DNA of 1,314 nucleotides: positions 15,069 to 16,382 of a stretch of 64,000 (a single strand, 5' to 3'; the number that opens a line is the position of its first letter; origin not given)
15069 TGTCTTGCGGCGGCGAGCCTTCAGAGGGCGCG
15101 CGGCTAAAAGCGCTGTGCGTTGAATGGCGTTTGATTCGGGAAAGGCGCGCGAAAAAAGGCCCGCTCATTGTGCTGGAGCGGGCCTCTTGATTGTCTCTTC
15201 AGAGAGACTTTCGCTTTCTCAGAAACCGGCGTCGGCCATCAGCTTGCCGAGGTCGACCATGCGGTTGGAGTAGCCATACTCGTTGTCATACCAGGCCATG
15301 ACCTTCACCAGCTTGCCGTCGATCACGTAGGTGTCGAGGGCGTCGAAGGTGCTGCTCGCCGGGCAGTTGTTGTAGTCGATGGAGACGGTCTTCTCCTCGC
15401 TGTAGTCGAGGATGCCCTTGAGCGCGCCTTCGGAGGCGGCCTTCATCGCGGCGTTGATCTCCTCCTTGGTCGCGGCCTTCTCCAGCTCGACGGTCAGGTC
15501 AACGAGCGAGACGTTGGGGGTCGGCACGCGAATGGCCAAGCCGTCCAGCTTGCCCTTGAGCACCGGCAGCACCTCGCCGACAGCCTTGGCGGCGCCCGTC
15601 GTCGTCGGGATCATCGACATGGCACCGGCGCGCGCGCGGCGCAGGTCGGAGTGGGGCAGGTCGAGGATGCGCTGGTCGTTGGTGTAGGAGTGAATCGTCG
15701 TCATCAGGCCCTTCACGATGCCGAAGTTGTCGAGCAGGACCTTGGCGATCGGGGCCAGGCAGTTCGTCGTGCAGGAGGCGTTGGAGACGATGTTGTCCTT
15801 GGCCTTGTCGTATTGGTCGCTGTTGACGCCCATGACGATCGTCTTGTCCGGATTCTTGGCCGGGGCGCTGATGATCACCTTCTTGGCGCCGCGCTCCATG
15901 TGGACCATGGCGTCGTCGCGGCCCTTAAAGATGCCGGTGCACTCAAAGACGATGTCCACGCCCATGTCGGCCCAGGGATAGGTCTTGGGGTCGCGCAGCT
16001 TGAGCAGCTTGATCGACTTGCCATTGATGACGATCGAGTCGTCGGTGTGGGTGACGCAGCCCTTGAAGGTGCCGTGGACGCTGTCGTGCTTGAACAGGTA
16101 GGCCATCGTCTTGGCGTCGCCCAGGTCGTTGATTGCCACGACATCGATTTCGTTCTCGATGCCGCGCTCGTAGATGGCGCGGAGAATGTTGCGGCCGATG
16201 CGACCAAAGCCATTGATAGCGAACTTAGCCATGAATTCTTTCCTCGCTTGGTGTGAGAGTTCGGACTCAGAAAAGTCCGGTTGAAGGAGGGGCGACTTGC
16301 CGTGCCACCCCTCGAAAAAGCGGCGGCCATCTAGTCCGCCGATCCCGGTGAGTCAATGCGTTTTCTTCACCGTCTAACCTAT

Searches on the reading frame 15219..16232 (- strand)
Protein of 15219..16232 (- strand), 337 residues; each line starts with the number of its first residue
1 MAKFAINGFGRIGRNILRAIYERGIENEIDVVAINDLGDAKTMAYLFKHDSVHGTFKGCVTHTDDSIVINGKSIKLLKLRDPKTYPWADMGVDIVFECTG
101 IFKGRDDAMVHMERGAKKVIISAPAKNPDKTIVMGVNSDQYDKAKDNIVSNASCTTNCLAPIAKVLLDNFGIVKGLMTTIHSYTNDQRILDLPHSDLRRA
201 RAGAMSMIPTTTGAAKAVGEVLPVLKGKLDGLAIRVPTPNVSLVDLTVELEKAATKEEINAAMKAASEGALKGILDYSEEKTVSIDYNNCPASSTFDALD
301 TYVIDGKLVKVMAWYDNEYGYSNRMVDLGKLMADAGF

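Call 17: find_encoding_contigs(protein=window:15219-16232:-, flank=10000, max_places=10)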
Protein window:15219-16232:- (337 aa): 22 contigs read that carry it; 6 places shown.
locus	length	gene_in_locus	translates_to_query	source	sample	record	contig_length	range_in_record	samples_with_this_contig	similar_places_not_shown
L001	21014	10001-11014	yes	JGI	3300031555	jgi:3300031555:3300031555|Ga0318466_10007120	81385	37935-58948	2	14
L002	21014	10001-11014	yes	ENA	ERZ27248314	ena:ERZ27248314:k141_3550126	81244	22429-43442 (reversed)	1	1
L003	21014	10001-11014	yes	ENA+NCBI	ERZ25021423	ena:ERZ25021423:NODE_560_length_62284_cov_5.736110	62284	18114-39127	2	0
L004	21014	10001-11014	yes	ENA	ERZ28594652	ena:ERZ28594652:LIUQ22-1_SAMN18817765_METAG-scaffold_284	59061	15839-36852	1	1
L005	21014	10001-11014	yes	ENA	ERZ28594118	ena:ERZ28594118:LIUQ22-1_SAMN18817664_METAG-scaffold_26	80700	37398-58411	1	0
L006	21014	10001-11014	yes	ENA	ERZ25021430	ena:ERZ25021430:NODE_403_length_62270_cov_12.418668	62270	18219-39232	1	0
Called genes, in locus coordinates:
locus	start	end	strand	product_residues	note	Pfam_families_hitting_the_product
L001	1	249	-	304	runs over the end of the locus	PF04055:Radical_SAM (faint)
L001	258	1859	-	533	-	PF07690:MFS_1, PF13000:Acatn, PF07690:MFS_1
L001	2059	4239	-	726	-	PF02638:GHL10, PF14871:GHL6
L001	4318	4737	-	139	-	PF09831:DUF2058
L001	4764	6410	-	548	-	PF01676:Metalloenzyme, PF06415:iPGM_N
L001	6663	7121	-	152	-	-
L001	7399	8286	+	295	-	PF03259:Robl_LC7 (weak)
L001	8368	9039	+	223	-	PF13263:PHP_C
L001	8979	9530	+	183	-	PF13581:HATPase_c_2 (weak)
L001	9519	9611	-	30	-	-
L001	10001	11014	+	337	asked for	PF00044:Gp_dh_N, PF02800:Gp_dh_C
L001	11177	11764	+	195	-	PF00162:PGK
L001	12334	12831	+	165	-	PF02559:CarD_TRCF_RID, PF21095:CarD_C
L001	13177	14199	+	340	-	-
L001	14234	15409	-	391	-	-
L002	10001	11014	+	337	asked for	PF00044:Gp_dh_N, PF02800:Gp_dh_C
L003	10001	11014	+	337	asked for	PF00044:Gp_dh_N, PF02800:Gp_dh_C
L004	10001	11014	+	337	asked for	PF00044:Gp_dh_N, PF02800:Gp_dh_C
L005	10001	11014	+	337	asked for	PF00044:Gp_dh_N, PF02800:Gp_dh_C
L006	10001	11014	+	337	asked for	PF00044:Gp_dh_N, PF02800:Gp_dh_C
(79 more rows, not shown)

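Call 67: list_cluster_members(proteins=[window:15219-16232:-, window:63068-63736:+, window:19814-21469:+])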
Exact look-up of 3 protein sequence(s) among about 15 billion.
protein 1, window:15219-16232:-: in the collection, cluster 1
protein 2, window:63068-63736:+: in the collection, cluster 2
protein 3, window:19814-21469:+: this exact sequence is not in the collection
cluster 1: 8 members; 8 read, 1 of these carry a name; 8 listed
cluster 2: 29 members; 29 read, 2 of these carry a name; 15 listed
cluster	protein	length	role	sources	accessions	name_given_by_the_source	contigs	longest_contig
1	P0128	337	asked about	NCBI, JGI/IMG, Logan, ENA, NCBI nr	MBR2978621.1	MAG: type I glyceraldehyde-3-phosphate dehydrogenase [Myxococcaceae bacterium] | type I glyceraldehyde-3-phosphate dehydrogenase [Myxococcaceae bacterium]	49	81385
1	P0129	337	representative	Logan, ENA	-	-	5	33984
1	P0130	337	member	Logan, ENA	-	-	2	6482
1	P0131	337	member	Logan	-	-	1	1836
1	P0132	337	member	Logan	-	-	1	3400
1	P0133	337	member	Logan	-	-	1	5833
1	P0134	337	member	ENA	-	-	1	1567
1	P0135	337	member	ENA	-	-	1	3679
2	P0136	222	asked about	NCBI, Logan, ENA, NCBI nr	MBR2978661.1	MAG: hemolysin III family protein [Myxococcaceae bacterium] | hemolysin III family protein [Myxococcaceae bacterium]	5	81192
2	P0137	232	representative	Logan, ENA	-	-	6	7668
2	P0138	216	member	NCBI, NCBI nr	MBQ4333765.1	MAG: hemolysin III family protein [Myxococcaceae bacterium] | hemolysin III family protein [Myxococcaceae bacterium]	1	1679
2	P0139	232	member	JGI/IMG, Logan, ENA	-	-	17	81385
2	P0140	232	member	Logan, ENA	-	-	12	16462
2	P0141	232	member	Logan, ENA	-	-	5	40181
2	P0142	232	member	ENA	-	-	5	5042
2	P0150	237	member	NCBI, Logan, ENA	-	-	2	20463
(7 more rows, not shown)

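Call 69: find_encoding_contigs(protein=P0150, flank=3000, max_places=6)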
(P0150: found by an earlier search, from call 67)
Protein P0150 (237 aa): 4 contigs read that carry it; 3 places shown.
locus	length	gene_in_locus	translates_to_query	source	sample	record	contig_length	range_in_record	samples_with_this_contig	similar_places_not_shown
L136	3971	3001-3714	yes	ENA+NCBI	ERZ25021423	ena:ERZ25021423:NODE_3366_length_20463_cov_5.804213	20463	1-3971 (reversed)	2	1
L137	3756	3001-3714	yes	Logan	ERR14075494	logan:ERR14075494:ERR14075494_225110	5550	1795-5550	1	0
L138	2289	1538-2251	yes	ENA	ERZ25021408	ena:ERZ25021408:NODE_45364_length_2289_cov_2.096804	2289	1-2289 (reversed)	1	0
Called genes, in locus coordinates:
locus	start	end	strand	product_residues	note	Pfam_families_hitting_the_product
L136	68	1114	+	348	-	PF00158:Sigma54_activat, PF14532:Sigma54_activ_2, PF20030:bpMoxR (faint), PF00004:AAA (weak), PF07728:AAA_5, PF25601:AAA_lid_14, PF18024:HTH_50 (faint), PF02954:HTH_8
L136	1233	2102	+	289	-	PF13505:OMP_b-brl (weak)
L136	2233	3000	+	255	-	PF01553:Acyltransferase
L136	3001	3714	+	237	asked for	PF03006:HlyIII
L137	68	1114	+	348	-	PF00158:Sigma54_activat, PF14532:Sigma54_activ_2, PF20030:bpMoxR (weak), PF00004:AAA (weak), PF07728:AAA_5, PF18024:HTH_50 (faint), PF25601:AAA_lid_14, PF02954:HTH_8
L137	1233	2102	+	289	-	PF13505:OMP_b-brl (weak)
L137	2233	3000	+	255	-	PF01553:Acyltransferase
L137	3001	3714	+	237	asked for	PF03006:HlyIII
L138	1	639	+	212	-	?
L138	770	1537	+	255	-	PF01553:Acyltransferase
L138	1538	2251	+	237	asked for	PF03006:HlyIII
